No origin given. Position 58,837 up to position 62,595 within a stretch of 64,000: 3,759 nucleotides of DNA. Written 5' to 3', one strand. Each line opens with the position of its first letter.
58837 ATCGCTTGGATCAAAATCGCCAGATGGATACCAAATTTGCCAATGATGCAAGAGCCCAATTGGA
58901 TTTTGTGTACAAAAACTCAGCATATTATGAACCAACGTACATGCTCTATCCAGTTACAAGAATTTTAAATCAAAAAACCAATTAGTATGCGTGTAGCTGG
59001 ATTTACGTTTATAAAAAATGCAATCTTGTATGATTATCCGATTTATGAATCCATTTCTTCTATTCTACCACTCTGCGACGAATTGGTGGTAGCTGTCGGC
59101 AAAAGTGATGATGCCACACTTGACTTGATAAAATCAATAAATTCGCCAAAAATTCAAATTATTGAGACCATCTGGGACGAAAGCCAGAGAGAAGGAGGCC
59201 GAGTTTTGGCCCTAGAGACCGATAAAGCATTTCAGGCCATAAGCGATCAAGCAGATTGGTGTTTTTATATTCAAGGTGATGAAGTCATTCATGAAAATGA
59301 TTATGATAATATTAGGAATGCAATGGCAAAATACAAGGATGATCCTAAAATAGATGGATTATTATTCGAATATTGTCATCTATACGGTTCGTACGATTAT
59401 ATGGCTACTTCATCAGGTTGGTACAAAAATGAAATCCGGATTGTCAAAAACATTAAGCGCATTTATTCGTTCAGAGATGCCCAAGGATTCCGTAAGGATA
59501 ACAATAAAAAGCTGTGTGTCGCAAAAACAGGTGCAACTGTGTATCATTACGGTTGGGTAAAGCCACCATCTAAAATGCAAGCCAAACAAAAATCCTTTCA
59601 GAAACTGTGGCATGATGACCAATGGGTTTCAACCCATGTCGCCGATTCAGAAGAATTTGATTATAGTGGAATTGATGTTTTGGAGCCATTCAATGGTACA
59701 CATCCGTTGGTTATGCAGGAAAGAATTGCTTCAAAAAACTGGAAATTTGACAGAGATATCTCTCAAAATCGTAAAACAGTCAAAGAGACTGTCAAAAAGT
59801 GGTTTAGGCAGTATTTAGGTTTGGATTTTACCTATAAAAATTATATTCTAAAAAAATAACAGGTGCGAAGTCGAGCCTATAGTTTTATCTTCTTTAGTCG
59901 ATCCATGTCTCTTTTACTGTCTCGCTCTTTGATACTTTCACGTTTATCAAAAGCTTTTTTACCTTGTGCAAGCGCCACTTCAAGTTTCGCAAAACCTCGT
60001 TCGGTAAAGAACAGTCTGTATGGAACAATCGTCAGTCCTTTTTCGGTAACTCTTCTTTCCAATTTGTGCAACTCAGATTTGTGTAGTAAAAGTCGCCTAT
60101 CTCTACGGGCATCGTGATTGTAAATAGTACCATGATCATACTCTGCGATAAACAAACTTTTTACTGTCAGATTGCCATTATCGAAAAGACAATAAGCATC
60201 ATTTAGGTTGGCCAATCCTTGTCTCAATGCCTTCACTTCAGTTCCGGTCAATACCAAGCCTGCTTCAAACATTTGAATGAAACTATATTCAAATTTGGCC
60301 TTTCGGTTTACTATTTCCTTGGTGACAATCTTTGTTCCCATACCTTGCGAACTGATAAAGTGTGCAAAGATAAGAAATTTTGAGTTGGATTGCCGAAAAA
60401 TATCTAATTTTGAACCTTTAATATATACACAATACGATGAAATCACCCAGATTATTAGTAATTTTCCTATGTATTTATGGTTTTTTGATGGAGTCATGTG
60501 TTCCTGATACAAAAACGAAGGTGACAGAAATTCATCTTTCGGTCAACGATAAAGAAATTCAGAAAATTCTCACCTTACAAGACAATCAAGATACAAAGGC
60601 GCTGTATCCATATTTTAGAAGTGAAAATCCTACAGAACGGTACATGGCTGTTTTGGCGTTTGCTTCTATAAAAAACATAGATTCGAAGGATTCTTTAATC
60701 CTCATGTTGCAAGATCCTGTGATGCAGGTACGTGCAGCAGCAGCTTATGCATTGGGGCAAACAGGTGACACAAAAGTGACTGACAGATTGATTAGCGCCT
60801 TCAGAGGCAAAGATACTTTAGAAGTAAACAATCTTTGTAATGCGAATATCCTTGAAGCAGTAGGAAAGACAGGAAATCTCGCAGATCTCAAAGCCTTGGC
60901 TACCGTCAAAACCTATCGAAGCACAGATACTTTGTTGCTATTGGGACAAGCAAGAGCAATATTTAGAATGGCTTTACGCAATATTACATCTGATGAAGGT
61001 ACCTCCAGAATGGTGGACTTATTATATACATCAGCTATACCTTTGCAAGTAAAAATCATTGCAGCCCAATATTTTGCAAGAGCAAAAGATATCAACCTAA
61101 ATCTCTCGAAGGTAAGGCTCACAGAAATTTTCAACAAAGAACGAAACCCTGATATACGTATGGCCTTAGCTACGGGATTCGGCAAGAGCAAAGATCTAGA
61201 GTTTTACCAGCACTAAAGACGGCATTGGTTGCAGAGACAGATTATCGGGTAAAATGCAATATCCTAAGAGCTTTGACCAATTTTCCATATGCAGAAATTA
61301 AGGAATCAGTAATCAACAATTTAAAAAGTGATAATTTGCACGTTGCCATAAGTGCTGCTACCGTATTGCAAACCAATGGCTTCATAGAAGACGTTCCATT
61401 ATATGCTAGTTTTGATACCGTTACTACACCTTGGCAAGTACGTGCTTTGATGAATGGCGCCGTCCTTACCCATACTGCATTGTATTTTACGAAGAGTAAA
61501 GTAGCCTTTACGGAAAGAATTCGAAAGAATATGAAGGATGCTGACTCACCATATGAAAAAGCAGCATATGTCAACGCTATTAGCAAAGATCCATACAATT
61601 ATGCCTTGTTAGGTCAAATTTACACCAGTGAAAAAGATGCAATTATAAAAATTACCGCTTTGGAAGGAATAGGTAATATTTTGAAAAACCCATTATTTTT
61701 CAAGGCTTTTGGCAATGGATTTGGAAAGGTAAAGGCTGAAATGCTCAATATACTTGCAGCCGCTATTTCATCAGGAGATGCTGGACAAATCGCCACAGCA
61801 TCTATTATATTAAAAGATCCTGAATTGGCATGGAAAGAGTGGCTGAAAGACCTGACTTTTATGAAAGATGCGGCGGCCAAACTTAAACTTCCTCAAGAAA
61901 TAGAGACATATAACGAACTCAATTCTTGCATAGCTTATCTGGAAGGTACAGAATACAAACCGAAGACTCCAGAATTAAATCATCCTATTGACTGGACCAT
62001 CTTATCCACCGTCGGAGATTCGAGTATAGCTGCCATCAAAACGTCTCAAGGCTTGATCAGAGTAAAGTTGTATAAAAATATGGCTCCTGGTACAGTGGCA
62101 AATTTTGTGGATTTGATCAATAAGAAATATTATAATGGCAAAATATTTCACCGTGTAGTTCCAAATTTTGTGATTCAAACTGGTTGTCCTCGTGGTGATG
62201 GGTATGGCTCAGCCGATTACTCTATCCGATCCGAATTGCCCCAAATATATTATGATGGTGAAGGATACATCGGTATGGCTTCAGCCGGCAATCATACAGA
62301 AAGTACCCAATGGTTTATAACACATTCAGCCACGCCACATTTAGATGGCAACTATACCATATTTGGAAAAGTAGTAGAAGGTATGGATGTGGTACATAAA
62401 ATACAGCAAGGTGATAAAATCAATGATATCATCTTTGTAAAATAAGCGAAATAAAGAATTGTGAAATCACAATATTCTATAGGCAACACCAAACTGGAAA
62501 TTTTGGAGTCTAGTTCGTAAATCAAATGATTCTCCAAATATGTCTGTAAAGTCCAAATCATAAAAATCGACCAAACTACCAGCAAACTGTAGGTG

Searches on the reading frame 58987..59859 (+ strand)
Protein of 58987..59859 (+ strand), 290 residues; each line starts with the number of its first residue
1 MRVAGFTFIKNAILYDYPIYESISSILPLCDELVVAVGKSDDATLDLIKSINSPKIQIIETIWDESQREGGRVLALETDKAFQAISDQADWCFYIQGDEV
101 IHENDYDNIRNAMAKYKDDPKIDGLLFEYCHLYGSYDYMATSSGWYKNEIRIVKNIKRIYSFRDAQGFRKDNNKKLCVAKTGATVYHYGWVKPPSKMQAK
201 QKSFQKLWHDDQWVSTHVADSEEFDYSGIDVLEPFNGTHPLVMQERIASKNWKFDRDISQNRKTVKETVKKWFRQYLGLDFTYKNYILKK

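Call 13: search_protein_families(library=pfam, proteins=[window:58987-59859:+], max_evalue=0.001)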
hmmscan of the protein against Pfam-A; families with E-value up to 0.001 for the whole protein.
window:58987-59859:+ (290 aa): 1 family
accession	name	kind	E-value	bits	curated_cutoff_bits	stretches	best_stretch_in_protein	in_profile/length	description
PF13704.12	Glyco_tranf_2_4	-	0.001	20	27.5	0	30-109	19-94/98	Glycosyl transferase family 2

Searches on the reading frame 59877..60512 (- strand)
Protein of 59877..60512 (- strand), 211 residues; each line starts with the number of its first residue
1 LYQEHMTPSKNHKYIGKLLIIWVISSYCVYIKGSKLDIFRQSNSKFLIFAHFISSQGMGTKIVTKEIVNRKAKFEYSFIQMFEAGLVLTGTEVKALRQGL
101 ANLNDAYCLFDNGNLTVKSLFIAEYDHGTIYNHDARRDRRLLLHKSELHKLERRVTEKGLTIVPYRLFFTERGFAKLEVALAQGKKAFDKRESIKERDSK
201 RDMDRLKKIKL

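Call 13: search_protein_families(library=pfam, proteins=[window:59877-60512:-], max_evalue=0.001)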
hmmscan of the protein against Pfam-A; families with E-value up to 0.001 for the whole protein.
window:59877-60512:- (211 aa): 1 family
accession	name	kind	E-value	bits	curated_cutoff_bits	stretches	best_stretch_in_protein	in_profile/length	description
PF01668.23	SmpB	-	1.4e-53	181.1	27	1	68-207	3-141/143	SmpB protein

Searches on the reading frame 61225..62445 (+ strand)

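Call 13: search_protein_families(library=pfam, proteins=[window:61225-62445:+], max_evalue=0.001)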
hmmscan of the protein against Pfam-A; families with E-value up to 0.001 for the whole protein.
window:61225-62445:+ (406 aa): 1 family
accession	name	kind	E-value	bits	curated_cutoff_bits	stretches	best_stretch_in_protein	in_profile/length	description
PF00160.26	Pro_isomerase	-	4.1e-39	134.8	21.7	1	270-398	3-142/159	Cyclophilin type peptidyl-prolyl cis-trans isomerase/CLD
